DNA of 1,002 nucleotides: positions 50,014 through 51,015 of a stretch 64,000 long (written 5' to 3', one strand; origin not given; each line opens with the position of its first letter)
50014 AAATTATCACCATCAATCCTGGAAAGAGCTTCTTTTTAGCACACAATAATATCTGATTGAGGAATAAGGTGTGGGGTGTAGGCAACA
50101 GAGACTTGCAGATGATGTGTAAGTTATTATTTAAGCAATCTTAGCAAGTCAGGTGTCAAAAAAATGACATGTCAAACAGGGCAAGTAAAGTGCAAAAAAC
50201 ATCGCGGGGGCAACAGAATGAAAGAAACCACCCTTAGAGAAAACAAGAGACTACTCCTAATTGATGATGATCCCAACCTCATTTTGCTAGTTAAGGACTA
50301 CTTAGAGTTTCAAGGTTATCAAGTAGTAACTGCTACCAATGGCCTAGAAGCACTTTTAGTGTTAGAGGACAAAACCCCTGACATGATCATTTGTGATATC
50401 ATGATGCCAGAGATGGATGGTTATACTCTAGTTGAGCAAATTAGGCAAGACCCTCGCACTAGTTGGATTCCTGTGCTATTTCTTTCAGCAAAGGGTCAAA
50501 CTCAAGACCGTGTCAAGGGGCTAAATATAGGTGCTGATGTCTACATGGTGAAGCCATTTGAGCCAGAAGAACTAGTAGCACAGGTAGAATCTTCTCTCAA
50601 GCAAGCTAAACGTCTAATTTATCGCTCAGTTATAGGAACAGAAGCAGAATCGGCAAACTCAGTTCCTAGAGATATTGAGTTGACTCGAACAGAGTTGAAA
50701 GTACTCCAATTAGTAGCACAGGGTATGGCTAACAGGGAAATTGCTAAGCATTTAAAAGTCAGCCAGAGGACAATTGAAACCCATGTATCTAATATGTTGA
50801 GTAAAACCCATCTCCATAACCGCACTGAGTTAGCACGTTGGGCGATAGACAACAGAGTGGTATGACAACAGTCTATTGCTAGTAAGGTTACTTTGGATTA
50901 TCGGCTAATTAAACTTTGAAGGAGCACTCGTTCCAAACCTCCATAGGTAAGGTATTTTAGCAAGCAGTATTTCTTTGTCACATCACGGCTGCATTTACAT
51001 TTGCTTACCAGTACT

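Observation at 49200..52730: NarL-type response regulator isolated between two ~1 kb non-coding stretches, with a decayed gene downstream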

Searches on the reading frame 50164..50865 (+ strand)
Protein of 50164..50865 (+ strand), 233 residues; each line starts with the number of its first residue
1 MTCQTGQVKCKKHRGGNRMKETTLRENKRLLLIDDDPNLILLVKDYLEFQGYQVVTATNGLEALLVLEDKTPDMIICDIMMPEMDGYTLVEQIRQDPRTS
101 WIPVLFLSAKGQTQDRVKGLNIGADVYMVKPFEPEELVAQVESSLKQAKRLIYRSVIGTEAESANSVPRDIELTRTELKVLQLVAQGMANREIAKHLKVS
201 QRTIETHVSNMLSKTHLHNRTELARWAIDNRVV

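Call 6: search_protein_families(library=pfam, proteins=[window:50164-50865:+], max_evalue=0.01)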
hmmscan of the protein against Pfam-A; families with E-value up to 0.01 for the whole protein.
window:50164-50865:+ (233 aa): 11 families
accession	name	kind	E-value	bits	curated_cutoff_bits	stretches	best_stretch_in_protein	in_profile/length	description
PF00072.30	Response_reg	-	2.1e-30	105.6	30.2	1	31-141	2-110/111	Response regulator receiver domain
PF00196.25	GerE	-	1.9e-18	66.3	23.5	1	173-227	3-57/57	Bacterial regulatory proteins, luxR family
PF13384.12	HTH_23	-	3.8e-05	23.8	24.6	1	175-204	5-34/50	Homeodomain-like domain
PF13936.12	HTH_38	-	7.3e-05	22.9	27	1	182-208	15-41/44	Helix-turn-helix domain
PF13518.12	HTH_28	-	0.00018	22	25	1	178-209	3-34/52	Helix-turn-helix domain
PF14493.12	HTH_40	-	0.00043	21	27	1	177-215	2-40/89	Helix-turn-helix domain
PF13412.12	HTH_24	-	0.0018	18.3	21.9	1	174-213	2-43/48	Winged helix-turn-helix DNA-binding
PF08281.18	Sigma70_r4_2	-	0.0023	18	25.7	1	173-209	11-48/54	Sigma-70, region 4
PF19610.4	DUF6115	-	0.0045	17.8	27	1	160-201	83-124/134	Family of unknown function (DUF6115)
PF01371.25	Trp_repressor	-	0.0095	16.4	27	0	178-215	39-76/88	Trp repressor protein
PF24657.1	DUF7646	-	0.0099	16.3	27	0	185-232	28-75/85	Domain of unknown function (DUF7646)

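Call 7: search_protein_families(library=ncbifam, proteins=[window:50164-50865:+], max_evalue=0.01)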
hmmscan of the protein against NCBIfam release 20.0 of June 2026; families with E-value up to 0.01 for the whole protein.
window:50164-50865:+ (233 aa): 129 families (the best 25 are shown)
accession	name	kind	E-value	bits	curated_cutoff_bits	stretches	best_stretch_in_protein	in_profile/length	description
NF045944.1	ResRegRpaBCyano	equivalog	7.8e-35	120.3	330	1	31-151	1-118/229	response regulator transcription factor RpaB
TIGR02154.1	PhoB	equivalog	4.8e-34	117.6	296.2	1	28-208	3-199/226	phosphate regulon transcriptional regulator PhoB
NF007935.0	PRK10651.1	equivalog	2.3e-33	115.2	250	1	25-232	4-215/216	two-component system response regulator NarL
NF007135.0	PRK09581.1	equivalog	1.9e-32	112.7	474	1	29-206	4-184/457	PleD family two-component system response regulator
NF033120.0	vanR_FM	exception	7.2e-32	110.9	460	1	30-152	6-125/231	vancomycin resistance response regulator transcription factor, VanR-F/VanR-M family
NF011896.0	PRK15369.1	equivalog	4.5e-31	108.1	242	1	27-228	3-205/211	two component system response regulator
NF053854.1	RespRegPhoBBctds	equivalog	8e-31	107.1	270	1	30-211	1-203/225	two-component system response regulator PhoB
NF040689.1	MtrAB_MtrA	equivalog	4.8e-30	104.5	300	1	31-186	2-160/219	MtrAB system response regulator MtrA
NF033117.2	vanR_ACDEGLN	exception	5.7e-30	104.6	350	1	31-151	2-119/226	VanR-ABDEGLN family response regulator transcription factor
TIGR01387.1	cztR_silR_copR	subfamily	1.4e-29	103.3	279.2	1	31-187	2-162/218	heavy metal response regulator transcription factor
NF041733.1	resp_reg_CseB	equivalog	1.6e-29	102.9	350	1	29-233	2-200/228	two-component system response regulator CseB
NF007982.1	PRK10710.1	equivalog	2.8e-29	102.4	380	1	24-215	4-207/235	envelope stress response regulator BaeR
NF008199.0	PRK10955.1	equivalog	3.4e-29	102.4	341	1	29-148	3-118/232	envelope stress response regulator transcription factor CpxR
NF007005.1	PRK09468.1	equivalog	1e-28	100.4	331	1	26-150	2-124/237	osmolarity response regulator transcription factor OmpR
NF051850.1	RespRegRprY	equivalog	3.8e-28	98.5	370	1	26-149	3-124/234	response regulator transcription factor RprY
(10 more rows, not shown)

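Call 35: list_cluster_members(proteins=[P0001, window:50164-50865:+, window:53031-53891:+])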
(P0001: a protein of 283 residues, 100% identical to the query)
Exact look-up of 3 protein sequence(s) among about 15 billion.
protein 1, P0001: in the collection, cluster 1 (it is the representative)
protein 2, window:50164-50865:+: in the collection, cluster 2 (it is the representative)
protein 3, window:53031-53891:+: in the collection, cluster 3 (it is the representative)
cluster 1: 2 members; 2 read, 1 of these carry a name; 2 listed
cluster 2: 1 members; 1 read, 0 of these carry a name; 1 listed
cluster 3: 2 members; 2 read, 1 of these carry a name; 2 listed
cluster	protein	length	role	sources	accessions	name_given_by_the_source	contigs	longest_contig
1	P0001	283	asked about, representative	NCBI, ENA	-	-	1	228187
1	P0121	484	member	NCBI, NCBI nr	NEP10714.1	MAG: hypothetical protein F6K14_10960 [Symploca sp. SIO2C1] | hypothetical protein [Symploca sp. SIO2C1]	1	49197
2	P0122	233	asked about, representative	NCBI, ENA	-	-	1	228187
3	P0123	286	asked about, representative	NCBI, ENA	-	-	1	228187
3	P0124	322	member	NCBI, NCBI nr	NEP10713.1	MAG: histidine kinase [Symploca sp. SIO2C1] | histidine kinase [Symploca sp. SIO2C1]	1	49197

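Call 36: find_encoding_contigs(protein=window:50164-50865:+, flank=1000, max_places=3)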
Protein window:50164-50865:+ (233 aa): no gene with exactly this product is on record in the collection.
